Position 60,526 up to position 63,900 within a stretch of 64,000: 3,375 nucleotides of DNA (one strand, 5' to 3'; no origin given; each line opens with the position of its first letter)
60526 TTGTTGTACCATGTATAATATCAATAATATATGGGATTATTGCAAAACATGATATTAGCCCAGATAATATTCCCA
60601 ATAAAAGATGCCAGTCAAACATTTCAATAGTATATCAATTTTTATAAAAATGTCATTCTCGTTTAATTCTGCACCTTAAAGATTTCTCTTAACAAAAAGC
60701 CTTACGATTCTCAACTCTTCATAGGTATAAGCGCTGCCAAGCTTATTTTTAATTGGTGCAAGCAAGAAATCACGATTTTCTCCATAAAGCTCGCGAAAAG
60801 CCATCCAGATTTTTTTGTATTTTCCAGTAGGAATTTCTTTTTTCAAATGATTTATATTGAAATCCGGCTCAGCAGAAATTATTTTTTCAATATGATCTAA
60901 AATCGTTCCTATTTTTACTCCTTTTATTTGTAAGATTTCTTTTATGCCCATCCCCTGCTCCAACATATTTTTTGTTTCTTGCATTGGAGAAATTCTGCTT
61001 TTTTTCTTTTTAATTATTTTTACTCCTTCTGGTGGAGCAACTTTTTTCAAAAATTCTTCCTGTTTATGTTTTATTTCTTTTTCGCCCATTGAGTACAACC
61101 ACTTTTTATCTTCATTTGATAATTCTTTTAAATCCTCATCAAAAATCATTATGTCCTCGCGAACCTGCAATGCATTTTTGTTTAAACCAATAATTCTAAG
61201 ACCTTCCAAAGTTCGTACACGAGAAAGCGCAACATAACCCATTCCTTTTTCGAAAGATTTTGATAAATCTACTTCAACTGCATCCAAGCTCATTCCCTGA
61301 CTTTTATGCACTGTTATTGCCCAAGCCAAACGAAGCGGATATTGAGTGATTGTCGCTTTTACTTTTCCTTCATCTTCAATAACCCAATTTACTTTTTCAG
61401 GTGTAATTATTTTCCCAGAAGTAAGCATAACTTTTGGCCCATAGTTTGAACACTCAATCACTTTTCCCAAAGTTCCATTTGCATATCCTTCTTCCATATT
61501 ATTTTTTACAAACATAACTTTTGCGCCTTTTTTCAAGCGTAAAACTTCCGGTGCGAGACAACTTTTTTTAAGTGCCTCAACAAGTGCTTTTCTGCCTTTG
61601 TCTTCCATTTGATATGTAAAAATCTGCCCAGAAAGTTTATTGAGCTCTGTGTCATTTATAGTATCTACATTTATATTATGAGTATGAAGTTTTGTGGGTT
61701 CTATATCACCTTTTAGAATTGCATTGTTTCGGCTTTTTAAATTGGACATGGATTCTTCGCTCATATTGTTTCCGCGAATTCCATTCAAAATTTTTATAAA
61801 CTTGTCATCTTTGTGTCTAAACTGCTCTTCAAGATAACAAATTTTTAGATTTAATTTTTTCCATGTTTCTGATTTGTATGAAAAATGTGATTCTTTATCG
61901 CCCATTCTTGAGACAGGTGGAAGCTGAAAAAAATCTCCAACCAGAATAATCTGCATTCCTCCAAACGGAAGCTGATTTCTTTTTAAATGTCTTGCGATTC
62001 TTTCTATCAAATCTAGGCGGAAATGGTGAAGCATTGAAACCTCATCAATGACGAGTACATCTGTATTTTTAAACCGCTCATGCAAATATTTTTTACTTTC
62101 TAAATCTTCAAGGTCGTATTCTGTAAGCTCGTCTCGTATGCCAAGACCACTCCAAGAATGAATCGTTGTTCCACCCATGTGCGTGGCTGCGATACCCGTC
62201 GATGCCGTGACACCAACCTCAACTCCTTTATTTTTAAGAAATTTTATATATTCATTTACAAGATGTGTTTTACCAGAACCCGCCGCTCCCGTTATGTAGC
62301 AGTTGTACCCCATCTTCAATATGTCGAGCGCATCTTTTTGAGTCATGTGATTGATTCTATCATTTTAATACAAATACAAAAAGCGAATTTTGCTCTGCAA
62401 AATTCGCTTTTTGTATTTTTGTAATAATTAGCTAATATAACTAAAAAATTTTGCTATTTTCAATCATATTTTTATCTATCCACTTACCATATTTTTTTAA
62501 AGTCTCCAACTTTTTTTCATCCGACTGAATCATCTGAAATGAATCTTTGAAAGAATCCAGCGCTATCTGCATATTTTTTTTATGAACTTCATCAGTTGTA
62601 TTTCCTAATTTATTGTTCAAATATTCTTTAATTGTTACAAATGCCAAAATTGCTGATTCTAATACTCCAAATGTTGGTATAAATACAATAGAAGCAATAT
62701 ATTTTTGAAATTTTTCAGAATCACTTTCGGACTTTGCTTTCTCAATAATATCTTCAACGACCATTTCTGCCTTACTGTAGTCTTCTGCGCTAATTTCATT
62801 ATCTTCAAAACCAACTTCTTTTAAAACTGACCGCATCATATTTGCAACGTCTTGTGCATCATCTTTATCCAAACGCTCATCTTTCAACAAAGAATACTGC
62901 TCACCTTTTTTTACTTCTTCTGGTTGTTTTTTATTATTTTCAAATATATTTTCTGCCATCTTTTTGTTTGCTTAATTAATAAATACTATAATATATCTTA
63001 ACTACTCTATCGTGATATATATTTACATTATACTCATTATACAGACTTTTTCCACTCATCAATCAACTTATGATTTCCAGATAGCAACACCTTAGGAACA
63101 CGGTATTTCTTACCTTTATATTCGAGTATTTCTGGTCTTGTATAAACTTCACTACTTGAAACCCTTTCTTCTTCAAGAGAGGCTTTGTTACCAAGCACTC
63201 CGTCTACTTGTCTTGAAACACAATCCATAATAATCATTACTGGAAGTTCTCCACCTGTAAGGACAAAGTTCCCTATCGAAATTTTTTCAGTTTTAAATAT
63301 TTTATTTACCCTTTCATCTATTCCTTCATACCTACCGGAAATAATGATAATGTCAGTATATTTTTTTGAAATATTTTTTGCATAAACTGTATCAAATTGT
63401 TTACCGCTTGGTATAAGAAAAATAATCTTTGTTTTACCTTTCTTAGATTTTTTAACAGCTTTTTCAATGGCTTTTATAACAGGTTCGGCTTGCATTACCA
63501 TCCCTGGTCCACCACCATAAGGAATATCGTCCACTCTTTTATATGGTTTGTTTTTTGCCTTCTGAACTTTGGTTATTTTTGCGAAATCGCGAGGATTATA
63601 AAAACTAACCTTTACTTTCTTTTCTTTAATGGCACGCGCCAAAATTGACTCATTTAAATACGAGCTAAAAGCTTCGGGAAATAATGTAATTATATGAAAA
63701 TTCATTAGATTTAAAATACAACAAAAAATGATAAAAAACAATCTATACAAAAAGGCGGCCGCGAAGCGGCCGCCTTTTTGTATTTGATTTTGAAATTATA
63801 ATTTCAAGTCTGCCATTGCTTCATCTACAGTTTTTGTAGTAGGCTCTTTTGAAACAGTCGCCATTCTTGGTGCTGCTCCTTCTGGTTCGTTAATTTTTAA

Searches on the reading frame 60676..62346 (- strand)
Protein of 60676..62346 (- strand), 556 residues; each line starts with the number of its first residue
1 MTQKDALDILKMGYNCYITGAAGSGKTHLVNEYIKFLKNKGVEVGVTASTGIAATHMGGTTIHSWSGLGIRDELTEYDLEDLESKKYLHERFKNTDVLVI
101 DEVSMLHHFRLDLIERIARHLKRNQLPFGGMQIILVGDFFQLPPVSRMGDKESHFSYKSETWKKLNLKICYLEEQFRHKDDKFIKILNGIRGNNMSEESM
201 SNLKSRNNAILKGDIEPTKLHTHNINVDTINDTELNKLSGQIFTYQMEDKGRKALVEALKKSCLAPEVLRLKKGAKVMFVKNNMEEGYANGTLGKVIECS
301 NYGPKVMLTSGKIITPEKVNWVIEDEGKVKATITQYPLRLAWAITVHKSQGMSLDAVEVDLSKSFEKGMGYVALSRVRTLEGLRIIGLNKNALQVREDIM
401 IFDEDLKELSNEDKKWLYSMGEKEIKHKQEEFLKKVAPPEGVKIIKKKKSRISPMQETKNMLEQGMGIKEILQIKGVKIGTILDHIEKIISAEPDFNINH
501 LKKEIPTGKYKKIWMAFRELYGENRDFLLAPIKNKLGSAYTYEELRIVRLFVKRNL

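Call 5: search_protein_families(library=pfam, proteins=[window:60676-62346:-], max_evalue=0.001)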
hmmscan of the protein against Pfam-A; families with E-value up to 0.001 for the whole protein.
window:60676-62346:- (556 aa): 11 families
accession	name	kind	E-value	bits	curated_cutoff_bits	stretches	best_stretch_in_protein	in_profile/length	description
PF05970.20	PIF1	-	6.1e-38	131.1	25.9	1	11-182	20-204/223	PIF1-like helicase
PF14493.12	HTH_40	-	2.6e-17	63.3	27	1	455-549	2-89/89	Helix-turn-helix domain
PF13245.12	AAA_19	-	9.8e-16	58.6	25.1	1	4-146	2-133/134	AAA domain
PF13604.12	AAA_30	-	5.6e-14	52.7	27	1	3-150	6-135/191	AAA domain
PF21530.3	Pif1_2B_dom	-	4.1e-09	36.4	23.9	1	255-298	2-46/47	DNA helicase Pif1, 2B domain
PF02689.20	Herpes_Helicase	-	3.7e-08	32.3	27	1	329-397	718-785/808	Helicase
PF13401.12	AAA_22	-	9.4e-08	32.9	27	1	15-137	7-122/130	AAA domain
PF01443.25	Viral_helicase1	-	2.6e-07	31.2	21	0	17-153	2-108/228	Viral superfamily 1 RNA helicase core domain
PF03266.21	NTPase_1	-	7.7e-06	26.3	23.9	0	16-45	2-31/168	NTPase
PF13538.12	UvrD_C_2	-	0.00031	21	27.4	0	340-377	1-45/52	UvrD-like helicase C-terminal domain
PF18335.7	SH3_13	-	0.00095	19.3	41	0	271-302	26-57/65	ATP-dependent RecD-like DNA helicase SH3 domain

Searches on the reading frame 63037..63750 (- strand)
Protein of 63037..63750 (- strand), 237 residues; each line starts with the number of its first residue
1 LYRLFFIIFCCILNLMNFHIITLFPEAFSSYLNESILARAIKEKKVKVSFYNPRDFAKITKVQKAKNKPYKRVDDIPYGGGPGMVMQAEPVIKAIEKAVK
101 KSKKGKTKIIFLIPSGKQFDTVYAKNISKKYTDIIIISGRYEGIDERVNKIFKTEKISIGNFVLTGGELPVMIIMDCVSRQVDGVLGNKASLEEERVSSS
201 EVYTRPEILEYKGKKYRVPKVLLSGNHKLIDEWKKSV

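Call 67: search_protein_families(library=pfam, proteins=[window:63037-63750:-], max_evalue=0.00001)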
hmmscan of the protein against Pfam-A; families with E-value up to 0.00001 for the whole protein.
window:63037-63750:- (237 aa): 1 family
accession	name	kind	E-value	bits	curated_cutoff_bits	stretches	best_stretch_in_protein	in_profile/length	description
PF01746.26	tRNA_m1G_MT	-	3.3e-38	131.8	27.3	1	39-235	3-183/195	tRNA (Guanine-1)-methyltransferase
